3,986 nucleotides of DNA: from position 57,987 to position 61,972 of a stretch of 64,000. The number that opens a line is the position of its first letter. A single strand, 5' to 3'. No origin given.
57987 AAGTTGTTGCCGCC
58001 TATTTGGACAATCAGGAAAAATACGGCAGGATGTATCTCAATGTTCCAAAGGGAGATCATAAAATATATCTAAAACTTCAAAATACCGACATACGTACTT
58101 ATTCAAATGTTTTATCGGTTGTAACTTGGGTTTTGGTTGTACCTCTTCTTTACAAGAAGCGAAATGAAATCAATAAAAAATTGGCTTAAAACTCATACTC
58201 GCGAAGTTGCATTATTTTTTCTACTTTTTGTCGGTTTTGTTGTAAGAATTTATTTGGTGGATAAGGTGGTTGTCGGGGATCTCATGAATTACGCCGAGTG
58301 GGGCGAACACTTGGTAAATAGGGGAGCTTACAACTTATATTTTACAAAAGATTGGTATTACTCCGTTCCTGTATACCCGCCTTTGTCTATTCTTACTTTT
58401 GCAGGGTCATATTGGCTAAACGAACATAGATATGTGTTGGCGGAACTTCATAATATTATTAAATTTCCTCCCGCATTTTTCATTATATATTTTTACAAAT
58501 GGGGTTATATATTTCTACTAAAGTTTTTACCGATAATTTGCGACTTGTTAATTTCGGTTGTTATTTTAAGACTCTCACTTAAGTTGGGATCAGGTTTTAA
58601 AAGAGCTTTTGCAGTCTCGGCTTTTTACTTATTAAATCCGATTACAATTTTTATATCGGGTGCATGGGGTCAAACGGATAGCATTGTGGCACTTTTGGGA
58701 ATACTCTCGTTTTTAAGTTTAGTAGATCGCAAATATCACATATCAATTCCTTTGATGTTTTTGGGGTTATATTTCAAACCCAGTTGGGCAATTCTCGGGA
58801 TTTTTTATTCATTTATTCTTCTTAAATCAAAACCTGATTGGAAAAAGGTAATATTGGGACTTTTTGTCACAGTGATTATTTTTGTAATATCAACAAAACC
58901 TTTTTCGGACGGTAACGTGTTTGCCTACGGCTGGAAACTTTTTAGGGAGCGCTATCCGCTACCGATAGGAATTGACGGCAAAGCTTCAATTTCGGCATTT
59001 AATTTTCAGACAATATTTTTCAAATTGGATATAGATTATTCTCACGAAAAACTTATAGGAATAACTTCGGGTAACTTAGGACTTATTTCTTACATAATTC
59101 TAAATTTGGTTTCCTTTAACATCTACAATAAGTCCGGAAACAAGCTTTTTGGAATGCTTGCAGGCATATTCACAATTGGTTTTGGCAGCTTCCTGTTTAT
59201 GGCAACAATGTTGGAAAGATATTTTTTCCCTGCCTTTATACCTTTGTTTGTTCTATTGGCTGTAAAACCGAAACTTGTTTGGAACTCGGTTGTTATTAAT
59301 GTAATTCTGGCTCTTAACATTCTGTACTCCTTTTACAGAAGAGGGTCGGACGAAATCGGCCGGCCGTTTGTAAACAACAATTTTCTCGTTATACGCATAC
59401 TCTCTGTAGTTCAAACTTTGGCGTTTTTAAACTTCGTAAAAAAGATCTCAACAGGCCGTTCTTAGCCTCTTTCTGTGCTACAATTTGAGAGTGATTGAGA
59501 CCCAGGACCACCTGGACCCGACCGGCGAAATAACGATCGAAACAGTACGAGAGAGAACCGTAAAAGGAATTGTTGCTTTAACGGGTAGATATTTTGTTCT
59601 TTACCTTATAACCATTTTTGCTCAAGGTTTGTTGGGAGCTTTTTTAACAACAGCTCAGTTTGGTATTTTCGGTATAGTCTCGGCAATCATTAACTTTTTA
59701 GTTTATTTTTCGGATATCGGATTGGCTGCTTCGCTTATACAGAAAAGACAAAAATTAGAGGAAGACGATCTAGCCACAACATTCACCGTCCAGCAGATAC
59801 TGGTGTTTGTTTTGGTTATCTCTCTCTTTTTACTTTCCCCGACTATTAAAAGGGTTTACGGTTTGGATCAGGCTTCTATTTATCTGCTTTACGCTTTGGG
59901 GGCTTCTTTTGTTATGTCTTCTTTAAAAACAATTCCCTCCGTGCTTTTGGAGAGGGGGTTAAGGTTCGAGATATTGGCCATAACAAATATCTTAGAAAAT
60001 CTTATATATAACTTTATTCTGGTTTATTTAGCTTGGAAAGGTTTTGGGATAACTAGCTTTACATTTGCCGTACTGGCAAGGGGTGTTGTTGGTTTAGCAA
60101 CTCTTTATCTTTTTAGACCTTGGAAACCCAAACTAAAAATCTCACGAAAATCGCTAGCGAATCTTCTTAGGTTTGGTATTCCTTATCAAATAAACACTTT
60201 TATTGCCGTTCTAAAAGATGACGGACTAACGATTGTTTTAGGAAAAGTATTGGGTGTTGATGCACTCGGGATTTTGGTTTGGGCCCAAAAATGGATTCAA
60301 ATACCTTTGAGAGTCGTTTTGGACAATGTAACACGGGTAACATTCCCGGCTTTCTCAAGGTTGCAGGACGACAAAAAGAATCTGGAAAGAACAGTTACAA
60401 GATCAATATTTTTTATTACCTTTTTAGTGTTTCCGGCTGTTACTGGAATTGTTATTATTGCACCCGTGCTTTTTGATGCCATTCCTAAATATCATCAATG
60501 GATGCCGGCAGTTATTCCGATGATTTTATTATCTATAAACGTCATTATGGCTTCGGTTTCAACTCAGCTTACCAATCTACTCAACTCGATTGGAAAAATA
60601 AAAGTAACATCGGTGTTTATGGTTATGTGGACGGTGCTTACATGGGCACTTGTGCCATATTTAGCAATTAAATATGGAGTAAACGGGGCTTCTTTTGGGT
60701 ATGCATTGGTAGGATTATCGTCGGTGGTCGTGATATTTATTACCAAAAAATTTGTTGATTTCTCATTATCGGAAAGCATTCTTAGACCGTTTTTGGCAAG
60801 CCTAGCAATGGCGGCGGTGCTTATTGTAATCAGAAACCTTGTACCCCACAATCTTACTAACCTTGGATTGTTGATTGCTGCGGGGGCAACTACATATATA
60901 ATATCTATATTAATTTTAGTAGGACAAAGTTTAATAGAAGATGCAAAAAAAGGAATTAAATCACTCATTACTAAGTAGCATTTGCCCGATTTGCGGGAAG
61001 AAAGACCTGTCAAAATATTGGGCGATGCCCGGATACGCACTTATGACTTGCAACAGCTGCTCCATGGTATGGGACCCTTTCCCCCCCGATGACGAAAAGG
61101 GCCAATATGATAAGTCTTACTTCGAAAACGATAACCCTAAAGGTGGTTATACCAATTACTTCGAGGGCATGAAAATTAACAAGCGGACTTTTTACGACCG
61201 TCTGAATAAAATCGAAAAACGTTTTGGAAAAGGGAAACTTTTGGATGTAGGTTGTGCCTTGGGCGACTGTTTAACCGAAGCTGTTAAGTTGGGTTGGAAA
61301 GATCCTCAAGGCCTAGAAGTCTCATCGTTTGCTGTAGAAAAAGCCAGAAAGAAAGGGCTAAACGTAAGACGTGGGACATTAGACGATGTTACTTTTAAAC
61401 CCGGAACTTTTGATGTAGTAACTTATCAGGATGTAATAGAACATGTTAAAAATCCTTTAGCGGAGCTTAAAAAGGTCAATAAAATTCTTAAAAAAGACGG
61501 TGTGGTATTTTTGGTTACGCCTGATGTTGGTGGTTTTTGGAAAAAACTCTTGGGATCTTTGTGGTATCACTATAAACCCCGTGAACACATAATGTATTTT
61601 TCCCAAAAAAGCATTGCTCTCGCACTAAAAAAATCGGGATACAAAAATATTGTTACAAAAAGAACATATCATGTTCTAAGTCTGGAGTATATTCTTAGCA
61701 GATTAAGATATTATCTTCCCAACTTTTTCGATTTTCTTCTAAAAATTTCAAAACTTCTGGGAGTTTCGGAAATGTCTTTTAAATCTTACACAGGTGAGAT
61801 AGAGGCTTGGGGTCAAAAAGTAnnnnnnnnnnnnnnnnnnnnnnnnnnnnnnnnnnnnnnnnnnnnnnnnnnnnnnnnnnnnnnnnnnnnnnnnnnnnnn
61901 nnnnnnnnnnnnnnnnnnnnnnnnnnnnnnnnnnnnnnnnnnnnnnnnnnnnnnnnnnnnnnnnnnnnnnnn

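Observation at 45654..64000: Very dense extracytoplasmic glycosylation machinery: 3 polyprenol-P-sugar synthases plus at least 7 GT-C-like membrane transferases, a flippase and a methyltransferase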

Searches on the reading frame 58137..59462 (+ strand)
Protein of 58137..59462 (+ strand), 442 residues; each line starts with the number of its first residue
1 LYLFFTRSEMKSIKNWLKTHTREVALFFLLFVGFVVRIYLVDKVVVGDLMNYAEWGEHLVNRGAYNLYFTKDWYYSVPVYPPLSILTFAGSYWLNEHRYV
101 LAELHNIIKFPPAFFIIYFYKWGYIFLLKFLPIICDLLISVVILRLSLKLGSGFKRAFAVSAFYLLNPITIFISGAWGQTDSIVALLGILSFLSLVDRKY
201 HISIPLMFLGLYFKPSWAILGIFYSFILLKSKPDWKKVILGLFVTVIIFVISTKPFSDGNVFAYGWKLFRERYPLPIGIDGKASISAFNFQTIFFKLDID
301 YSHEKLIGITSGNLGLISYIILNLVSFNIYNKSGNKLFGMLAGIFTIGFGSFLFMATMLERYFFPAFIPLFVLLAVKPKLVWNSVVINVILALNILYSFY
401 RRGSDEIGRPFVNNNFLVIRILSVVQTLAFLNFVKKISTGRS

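Call 5: search_protein_families(library=pfam, proteins=[window:58137-59462:+], max_evalue=0.01)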
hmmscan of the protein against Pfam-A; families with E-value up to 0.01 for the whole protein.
window:58137-59462:+ (442 aa): 0 families

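Call 8: search_protein_families(library=ncbifam, proteins=[window:58137-59462:+], max_evalue=0.01)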
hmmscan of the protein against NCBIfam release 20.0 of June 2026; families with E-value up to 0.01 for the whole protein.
window:58137-59462:+ (442 aa): 0 families

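Call 20: find_homologous_proteins(query=window:58164-59462:+, max_evalue=0.001)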
Query window:58164-59462:+ (433 aa): 128 proteins with E <= 0.001 among 8000 candidates; the best 120 are listed.
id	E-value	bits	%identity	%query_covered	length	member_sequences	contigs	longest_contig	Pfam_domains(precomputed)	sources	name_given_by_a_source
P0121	9.2e-280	946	100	100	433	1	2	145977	-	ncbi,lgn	-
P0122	1.9e-176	605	66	94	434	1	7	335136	-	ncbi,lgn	-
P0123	1.1e-175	603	63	100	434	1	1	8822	-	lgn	-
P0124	1.1e-171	590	64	96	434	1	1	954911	-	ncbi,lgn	-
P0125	6.9e-171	587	65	94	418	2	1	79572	-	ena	-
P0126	8.2e-170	584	63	98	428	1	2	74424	-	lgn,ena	-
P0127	7.3e-167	574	60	99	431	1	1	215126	-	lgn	-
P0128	4.1e-163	562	58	99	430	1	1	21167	-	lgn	-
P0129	2.9e-162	559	61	97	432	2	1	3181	-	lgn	-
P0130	4.4e-161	555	59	99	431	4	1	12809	-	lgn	-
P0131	2.1e-159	549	57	96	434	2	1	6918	-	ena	-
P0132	1.6e-157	543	58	98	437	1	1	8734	-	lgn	-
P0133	3.1e-156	539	58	94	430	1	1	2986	-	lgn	-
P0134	3.2e-156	539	56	98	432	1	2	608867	-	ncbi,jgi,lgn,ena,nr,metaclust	ncbi:MAG TPA: hypothetical protein VKC53_01650 [Patescibacteria group bacterium]|nr:hypothetical pro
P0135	2.1e-150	520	53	98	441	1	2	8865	-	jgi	jgi:Gpi18-like mannosyltransferase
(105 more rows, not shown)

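Call 23: search_solved_structures(query=A2, max_evalue=10)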
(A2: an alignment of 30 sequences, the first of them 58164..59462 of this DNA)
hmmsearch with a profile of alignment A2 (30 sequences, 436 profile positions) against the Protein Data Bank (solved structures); distinct sequences matched with E-value up to 10: 0.

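Call 66: search_protein_families(library=pfam, alignment_id=A2, max_evalue=0.01)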
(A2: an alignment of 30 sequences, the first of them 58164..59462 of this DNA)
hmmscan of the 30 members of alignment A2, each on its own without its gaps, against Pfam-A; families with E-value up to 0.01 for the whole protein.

A. member 1, window:58164-59462:+ (433 aa): 0 families

B. families by the number of members that match (of 30 scanned): 4 families
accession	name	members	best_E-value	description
PF09594.16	GT87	4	1.1e-06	Glycosyltransferase family 87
PF03155.21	Alg6_Alg8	3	0.00037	ALG6, ALG8 glycosyltransferase family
PF13231.12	PMT_2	1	0.00015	Dolichyl-phosphate-mannose-protein mannosyltransferase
PF02366.24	PMT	1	0.0039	Dolichyl-phosphate-mannose-protein mannosyltransferase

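Call 85: search_protein_families(library=pfam, proteins=[window:58164-59462:+], max_evalue=5)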
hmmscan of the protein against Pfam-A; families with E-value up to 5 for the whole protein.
window:58164-59462:+ (433 aa): 0 families

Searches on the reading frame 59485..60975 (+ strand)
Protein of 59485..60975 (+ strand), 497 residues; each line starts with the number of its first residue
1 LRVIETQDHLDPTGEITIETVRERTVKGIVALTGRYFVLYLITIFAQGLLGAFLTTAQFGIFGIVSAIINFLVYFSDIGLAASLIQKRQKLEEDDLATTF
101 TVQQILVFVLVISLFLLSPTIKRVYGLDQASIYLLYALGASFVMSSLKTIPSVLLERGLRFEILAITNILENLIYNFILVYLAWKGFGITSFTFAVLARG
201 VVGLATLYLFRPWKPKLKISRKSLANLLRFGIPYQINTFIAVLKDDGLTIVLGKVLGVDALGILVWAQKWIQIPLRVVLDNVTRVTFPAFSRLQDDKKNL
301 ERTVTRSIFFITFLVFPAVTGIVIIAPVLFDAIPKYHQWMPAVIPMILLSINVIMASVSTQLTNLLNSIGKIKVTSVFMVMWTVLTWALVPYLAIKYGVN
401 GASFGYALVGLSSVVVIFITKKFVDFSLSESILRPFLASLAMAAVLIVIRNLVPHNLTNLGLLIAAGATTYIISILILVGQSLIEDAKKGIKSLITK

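Call 9: search_protein_families(library=pfam, proteins=[window:59485-60975:+], max_evalue=0.01)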
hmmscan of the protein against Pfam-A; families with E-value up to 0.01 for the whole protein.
window:59485-60975:+ (497 aa): 2 families
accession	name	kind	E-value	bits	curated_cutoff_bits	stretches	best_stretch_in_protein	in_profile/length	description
PF13440.11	Polysacc_synt_3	-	8.1e-55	186.6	23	1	53-333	5-283/293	Polysaccharide biosynthesis protein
PF01943.22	Polysacc_synt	-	8.6e-28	98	28.2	1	26-294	2-274/274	Polysaccharide biosynthesis protein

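Call 95: search_protein_families(library=ncbifam, proteins=[window:59491-60975:+], max_evalue=0.0001)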
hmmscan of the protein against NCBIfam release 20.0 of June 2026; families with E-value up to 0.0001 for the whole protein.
window:59491-60975:+ (495 aa): 3 families
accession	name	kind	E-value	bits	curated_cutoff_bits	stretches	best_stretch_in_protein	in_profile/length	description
NF007773.0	PRK10459.1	equivalog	5e-44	151.1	273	1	36-476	20-467/492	MOP flippase family protein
NF058658.1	Oglyco_Wzx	exception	6.3e-34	117.8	720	1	18-468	5-451/478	O-glycosylation flippase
NF047674.1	TeichurnBiosyTuaB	equivalog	6.3e-31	107.9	580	1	21-473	6-466/469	teichuronic acid biosynthesis protein TuaB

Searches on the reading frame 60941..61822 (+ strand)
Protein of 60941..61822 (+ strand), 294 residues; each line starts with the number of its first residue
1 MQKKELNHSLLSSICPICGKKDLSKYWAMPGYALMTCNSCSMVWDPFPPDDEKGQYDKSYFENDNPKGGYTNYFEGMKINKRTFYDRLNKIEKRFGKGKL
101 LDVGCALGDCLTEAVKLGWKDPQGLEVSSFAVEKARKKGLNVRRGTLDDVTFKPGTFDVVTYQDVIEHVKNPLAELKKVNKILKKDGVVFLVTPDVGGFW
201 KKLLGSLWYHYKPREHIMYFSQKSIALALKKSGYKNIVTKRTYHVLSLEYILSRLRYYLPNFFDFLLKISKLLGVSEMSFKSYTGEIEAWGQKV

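Call 9: search_protein_families(library=pfam, proteins=[window:60941-61822:+], max_evalue=0.01)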
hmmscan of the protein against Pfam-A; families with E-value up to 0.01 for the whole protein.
window:60941-61822:+ (294 aa): 7 families
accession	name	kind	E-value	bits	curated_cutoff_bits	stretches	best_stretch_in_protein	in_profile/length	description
PF13489.12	Methyltransf_23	-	2.3e-24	86.4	27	1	87-237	12-162/164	Methyltransferase domain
PF08241.18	Methyltransf_11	-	9.4e-12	45.9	21.2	1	101-190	1-94/95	Methyltransferase domain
PF13847.12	Methyltransf_31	-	2.3e-09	37.5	27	1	98-195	5-113/145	Methyltransferase domain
PF08242.18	Methyltransf_12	-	5.2e-09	37.2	30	1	101-189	1-98/98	Methyltransferase domain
PF13649.12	Methyltransf_25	-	1.2e-08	35.9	27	1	101-187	2-97/97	Methyltransferase domain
PF07021.18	MetW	-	1e-07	32.2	21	1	98-201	15-116/193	Methionine biosynthesis protein MetW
PF08003.17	Methyltransf_9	-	0.00071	19.1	23.8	1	148-238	175-264/315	Protein of unknown function (DUF1698)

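Call 95: search_protein_families(library=ncbifam, proteins=[window:60941-61822:+], max_evalue=0.0001)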
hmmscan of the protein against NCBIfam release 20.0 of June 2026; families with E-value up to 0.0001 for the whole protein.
window:60941-61822:+ (294 aa): 5 families
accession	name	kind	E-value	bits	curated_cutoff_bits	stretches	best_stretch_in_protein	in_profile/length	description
TIGR01983.1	UbiG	equivalog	5.7e-10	38.9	102.95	1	87-193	40-153/228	bifunctional 2-polyprenyl-6-hydroxyphenol methylase/3-demethylubiquinol 3-O-methyltransferase UbiG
NF045667.1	MTase_DVU1556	equivalog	1.7e-07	31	155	1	96-191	22-119/213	DVU_1556 family methyltransferase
TIGR02081.1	metW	equivalog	1.8e-06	27.7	189.5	1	98-190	15-109/194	methionine biosynthesis protein MetW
TIGR00452.1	TIGR00452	equivalog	3.3e-06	26.1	275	1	85-238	106-266/316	tRNA 5-methoxyuridine(34)/uridine 5-oxyacetic acid(34) synthase CmoB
TIGR03587.1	Pse_Me-ase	hypoth_equivalog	7.8e-05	22.9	112.05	0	97-171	44-120/204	pseudaminic acid biosynthesis-associated methylase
